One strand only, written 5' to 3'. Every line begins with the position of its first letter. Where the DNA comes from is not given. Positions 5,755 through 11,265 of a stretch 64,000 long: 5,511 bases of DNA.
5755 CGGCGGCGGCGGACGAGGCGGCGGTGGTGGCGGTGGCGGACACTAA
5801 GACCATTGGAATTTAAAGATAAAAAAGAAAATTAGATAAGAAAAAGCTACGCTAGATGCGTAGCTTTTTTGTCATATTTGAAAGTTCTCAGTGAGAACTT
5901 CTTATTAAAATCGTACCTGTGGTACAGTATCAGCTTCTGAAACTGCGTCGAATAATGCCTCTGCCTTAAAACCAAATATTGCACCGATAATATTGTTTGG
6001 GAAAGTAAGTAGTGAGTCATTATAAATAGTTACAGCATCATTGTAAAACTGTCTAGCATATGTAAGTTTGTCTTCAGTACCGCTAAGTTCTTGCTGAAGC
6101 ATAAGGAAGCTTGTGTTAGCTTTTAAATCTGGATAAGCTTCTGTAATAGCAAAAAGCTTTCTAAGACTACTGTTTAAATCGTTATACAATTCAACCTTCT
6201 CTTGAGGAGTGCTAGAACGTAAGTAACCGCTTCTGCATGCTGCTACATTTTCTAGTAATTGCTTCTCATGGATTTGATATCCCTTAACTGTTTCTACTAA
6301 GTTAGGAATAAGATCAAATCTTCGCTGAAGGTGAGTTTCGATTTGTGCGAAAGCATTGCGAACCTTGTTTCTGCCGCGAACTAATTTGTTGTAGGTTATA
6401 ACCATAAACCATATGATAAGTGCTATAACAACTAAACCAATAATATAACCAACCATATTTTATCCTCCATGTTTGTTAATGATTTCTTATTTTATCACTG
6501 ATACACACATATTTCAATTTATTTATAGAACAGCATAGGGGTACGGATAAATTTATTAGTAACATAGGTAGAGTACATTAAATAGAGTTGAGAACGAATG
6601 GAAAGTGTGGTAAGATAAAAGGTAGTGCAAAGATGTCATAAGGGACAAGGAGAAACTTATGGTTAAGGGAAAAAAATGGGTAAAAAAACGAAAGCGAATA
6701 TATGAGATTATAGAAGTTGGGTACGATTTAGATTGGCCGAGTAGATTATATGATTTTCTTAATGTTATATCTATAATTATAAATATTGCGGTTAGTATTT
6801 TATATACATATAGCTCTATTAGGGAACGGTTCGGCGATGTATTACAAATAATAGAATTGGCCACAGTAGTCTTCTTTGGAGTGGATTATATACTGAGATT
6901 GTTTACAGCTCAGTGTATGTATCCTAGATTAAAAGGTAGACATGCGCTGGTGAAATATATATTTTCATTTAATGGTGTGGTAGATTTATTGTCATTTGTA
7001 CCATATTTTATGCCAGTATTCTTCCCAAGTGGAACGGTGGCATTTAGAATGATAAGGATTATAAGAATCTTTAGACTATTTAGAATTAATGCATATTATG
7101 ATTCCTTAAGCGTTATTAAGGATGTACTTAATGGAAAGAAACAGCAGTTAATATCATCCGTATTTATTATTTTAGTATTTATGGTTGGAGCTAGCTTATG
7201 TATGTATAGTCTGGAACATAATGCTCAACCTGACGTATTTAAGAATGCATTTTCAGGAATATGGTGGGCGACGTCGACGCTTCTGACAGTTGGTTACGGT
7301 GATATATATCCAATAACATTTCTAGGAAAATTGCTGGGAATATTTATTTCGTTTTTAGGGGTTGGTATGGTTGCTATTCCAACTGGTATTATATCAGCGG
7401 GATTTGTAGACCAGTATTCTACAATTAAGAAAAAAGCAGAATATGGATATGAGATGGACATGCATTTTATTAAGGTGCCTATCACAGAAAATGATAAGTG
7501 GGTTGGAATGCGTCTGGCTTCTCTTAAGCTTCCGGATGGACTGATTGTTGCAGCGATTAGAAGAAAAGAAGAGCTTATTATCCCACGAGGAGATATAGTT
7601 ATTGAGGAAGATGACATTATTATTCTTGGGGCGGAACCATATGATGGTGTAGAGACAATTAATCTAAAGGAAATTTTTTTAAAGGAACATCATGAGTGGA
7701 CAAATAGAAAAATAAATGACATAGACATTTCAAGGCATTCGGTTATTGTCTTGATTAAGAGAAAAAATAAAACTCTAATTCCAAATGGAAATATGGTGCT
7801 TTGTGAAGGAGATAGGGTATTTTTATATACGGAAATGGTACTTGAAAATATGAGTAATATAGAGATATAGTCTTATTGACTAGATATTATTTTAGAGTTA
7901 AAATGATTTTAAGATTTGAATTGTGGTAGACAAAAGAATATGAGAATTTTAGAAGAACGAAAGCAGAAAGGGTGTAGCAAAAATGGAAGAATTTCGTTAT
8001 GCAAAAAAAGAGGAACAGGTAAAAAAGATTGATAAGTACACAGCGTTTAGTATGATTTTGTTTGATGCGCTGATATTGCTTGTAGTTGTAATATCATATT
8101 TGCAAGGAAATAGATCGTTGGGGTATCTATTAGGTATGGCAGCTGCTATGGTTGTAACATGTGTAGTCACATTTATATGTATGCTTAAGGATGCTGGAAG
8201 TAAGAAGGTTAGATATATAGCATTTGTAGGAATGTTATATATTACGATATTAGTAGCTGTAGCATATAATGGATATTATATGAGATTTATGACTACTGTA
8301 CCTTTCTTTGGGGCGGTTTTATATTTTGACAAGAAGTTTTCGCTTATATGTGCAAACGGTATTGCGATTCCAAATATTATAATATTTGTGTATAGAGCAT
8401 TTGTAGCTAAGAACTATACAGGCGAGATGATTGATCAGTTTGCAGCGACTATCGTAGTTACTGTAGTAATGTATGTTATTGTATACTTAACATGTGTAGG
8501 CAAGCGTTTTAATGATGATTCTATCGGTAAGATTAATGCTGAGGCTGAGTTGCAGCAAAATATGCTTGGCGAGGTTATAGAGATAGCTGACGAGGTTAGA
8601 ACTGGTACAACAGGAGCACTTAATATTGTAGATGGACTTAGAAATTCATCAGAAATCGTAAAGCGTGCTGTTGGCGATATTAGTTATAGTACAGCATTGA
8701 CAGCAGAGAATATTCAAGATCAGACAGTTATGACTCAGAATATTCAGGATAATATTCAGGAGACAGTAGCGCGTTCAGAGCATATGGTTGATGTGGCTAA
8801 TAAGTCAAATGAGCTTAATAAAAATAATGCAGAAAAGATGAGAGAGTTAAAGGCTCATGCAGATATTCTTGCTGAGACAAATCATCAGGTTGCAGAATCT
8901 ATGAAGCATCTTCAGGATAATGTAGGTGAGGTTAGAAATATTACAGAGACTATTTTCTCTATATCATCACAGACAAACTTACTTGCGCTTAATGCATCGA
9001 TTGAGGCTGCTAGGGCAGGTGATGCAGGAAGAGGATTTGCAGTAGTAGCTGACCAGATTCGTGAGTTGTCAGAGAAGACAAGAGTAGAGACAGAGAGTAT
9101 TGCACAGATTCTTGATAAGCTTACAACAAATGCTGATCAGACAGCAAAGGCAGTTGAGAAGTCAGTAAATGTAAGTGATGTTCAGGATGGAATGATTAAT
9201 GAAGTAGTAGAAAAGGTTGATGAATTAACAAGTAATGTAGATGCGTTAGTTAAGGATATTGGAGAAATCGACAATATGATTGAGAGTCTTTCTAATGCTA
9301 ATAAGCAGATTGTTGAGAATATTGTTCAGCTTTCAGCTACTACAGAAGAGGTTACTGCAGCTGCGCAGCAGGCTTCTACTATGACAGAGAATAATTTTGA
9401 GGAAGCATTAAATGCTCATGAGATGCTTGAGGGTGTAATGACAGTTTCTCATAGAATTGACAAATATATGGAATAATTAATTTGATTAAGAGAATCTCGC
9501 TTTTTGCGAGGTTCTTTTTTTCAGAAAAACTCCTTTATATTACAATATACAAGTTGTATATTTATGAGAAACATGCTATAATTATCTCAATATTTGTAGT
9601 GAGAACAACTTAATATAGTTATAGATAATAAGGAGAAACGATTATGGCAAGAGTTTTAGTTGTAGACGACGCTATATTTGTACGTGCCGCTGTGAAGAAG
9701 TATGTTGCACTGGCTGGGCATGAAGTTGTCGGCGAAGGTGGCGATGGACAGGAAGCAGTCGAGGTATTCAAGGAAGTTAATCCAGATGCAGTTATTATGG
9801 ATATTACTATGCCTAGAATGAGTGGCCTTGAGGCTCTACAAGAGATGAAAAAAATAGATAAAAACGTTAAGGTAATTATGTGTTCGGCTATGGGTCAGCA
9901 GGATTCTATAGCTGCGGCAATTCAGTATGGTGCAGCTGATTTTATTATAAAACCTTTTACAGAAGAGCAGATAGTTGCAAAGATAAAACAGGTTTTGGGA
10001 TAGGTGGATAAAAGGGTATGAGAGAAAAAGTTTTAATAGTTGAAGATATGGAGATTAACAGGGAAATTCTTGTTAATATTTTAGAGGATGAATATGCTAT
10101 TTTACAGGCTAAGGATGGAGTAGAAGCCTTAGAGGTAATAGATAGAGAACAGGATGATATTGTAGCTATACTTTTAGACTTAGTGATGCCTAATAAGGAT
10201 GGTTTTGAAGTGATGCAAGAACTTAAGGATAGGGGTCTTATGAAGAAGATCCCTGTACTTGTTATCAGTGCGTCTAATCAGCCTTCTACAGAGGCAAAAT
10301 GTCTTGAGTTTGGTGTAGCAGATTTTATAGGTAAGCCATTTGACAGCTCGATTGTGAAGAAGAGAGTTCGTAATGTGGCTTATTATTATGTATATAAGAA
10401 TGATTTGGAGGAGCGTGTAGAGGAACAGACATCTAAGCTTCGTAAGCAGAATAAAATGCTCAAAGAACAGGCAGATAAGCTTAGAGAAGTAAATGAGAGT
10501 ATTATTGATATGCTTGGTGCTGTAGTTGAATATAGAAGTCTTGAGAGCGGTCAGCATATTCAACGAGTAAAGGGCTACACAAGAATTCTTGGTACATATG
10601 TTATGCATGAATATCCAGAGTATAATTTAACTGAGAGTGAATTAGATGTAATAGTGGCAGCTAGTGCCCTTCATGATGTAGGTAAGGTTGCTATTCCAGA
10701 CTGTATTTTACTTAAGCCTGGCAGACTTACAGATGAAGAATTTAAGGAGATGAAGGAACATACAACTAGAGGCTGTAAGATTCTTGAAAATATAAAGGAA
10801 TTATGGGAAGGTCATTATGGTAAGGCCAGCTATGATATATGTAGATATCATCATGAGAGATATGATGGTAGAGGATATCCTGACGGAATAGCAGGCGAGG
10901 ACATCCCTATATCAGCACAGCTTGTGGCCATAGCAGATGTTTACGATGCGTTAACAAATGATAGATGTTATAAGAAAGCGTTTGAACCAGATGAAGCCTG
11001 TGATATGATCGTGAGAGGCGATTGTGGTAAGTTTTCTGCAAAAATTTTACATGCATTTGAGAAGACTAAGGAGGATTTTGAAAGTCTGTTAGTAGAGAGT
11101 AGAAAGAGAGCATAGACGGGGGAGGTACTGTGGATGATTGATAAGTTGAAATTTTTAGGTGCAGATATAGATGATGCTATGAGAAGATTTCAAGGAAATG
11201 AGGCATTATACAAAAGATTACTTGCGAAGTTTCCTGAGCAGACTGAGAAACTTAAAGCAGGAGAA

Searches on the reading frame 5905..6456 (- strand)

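Call 68: search_protein_families(library=pfam, proteins=[window:5905-6456:-], max_evalue=0.00001)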
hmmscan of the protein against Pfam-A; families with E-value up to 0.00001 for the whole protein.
window:5905-6456:- (183 aa): 1 family
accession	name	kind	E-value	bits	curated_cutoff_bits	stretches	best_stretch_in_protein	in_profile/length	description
PF04011.17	LemA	-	6.7e-53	179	26.2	1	35-183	1-149/149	LemA family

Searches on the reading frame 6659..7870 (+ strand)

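Call 68: search_protein_families(library=pfam, proteins=[window:6659-7870:+], max_evalue=0.00001)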
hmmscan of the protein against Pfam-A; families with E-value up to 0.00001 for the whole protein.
window:6659-7870:+ (403 aa): 3 families
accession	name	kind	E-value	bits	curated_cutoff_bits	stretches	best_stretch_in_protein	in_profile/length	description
PF00520.37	Ion_trans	-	1.7e-26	93.3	25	1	29-254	2-238/241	Ion transport protein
PF02080.26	TrkA_C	-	3.7e-24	84.9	27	2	273-323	4-56/71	TrkA-C domain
PF07885.22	Ion_trans_2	-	3.8e-13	49.5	22.5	1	170-245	1-73/79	Ion channel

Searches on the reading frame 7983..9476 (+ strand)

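Call 68: search_protein_families(library=pfam, proteins=[window:7983-9476:+], max_evalue=0.00001)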
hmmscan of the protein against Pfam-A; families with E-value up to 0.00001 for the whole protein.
window:7983-9476:+ (497 aa): 1 family
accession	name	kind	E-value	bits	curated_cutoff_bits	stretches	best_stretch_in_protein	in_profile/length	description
PF00015.26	MCPsignal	-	9.8e-29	100.8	34.6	1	290-457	8-168/172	Methyl-accepting chemotaxis protein (MCP) signalling domain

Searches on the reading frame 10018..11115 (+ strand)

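Call 68: search_protein_families(library=pfam, proteins=[window:10018-11115:+], max_evalue=0.00001)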
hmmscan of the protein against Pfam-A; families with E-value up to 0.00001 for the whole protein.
window:10018-11115:+ (365 aa): 3 families
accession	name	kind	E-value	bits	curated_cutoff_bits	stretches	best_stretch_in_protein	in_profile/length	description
PF13487.12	HD_5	-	6.8e-30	104.5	27.2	1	185-333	15-160/170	HD domain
PF00072.30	Response_reg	-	3.5e-22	79.1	30.2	1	5-117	1-110/111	Response regulator receiver domain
PF01966.28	HD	-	8.6e-16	58.7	22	1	190-311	14-115/116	HD domain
